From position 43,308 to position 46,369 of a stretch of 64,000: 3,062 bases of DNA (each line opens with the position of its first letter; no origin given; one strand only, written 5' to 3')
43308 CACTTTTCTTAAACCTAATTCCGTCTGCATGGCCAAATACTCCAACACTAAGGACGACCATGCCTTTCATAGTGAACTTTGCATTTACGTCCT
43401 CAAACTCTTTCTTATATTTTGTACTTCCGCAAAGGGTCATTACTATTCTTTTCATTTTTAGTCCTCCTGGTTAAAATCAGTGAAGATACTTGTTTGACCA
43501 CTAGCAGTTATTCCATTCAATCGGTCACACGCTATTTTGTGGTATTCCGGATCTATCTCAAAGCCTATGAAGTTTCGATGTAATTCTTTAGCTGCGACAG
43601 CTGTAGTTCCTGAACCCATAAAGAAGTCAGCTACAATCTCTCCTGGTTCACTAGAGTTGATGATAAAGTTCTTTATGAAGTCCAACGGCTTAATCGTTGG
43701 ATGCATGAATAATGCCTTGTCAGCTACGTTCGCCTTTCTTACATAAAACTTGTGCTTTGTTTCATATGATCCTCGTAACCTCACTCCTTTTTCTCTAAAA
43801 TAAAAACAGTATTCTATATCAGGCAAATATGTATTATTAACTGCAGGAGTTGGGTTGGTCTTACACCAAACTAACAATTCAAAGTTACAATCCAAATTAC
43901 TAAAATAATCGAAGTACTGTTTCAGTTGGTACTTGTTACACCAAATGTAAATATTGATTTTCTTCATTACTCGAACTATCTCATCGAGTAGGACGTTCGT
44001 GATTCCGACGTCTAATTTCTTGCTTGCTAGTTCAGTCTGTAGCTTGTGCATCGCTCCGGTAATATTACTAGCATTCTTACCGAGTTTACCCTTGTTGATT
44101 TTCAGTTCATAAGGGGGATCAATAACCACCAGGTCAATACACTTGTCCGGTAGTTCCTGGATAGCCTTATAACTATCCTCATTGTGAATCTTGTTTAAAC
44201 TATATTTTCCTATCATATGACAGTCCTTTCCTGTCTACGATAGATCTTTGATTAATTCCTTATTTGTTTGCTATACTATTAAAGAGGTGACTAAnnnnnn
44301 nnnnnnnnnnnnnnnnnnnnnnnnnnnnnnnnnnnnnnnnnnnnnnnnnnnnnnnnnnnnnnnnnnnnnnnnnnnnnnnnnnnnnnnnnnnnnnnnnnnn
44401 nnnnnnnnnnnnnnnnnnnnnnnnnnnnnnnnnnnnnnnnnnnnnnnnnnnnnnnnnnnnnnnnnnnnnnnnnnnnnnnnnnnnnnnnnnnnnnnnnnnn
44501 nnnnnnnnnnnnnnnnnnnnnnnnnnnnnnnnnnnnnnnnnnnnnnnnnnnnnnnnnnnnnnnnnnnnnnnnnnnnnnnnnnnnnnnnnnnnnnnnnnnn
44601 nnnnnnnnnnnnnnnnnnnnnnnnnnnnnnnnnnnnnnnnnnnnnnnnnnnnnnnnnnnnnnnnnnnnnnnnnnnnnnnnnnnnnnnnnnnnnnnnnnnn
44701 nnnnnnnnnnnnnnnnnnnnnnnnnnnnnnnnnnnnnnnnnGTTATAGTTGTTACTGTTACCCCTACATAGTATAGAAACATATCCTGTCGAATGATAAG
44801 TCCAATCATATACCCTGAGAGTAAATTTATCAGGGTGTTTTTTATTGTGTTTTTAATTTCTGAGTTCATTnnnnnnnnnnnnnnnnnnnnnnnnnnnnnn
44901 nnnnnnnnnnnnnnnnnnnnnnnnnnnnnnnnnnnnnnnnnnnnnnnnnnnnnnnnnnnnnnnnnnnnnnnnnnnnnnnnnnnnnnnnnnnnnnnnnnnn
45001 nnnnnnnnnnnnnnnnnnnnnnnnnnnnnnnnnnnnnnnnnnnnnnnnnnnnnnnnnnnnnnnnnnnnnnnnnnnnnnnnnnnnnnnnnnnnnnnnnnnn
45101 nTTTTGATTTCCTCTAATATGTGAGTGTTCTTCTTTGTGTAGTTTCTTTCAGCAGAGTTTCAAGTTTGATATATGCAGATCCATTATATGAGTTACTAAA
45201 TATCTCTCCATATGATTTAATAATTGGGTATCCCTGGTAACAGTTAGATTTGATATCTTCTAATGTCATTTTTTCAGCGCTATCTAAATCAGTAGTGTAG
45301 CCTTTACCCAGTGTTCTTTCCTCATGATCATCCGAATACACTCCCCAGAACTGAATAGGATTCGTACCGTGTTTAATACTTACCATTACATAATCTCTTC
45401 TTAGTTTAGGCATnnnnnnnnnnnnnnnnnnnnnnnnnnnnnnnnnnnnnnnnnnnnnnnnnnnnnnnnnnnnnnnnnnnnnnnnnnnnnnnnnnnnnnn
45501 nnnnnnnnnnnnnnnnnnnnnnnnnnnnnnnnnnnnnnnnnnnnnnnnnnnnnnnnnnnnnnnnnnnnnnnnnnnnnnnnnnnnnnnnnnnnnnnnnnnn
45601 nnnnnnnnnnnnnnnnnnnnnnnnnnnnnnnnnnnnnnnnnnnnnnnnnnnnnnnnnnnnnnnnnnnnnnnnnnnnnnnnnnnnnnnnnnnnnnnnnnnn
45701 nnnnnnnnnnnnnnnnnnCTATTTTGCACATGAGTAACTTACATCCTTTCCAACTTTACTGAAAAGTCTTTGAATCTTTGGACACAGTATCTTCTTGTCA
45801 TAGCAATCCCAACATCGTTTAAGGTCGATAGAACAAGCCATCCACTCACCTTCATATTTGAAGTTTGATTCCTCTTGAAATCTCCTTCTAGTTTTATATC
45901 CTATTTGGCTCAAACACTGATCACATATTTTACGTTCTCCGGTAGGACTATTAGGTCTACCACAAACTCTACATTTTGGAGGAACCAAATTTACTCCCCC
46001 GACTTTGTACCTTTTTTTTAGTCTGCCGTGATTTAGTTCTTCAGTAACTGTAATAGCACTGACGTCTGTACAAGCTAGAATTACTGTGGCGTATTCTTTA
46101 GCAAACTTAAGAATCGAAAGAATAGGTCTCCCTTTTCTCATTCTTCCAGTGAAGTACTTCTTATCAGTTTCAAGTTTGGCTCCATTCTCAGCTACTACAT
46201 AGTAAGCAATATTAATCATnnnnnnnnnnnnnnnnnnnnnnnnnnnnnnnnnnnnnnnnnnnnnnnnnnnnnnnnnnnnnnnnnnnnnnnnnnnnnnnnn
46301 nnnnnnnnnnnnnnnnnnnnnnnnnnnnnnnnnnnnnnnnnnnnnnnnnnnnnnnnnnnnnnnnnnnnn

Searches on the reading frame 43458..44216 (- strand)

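Call 13: search_protein_families(library=phrogs, proteins=[window:43458-44216:-])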
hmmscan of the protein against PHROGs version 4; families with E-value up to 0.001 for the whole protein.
window:43458-44216:- (252 aa): 10 families
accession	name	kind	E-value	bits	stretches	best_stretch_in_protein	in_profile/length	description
phrog_67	-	other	6e-57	195.2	1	6-247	122-357/743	DNA methyltransferase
phrog_498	-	other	8.8e-28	98.2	1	20-238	216-425/633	DNA methyltransferase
phrog_3008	-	other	3.4e-21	76.6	1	171-240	149-218/244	DNA methyltransferase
phrog_18293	-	other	8.6e-20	71.9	1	168-234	42-108/119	methyltransferase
phrog_8769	-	other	2.6e-16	60.2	1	190-234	10-54/71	methyltransferase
phrog_6952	-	other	5.7e-14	53.4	1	172-226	114-168/181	DNA methyltransferase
phrog_23148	-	unknown function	1.1e-12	49.3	1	151-236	63-149/165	-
phrog_23085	-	unknown function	1.2e-08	35.8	1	166-235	38-107/138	-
phrog_6025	-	other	3.7e-06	27.7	1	9-42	13-46/192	DNA methyltransferase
phrog_16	-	DNA, RNA and nucleotide metabolism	3.7e-05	23.1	1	96-243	838-919/986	DNA helicase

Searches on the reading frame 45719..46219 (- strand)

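Call 13: search_protein_families(library=phrogs, proteins=[window:45719-46219:-])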
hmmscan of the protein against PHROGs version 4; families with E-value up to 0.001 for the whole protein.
window:45719-46219:- (166 aa): 0 families

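Call 37: search_protein_families(library=ncbifam, max_evalue=0.01, proteins=[window:45719-46219:-])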
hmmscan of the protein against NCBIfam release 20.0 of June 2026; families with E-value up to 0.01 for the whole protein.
window:45719-46219:- (166 aa): 1 family
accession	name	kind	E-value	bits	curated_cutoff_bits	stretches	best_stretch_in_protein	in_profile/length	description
NF005974.0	PRK08061.1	equivalog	0.0025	17.9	77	1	82-110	23-51/61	type Z 30S ribosomal protein S14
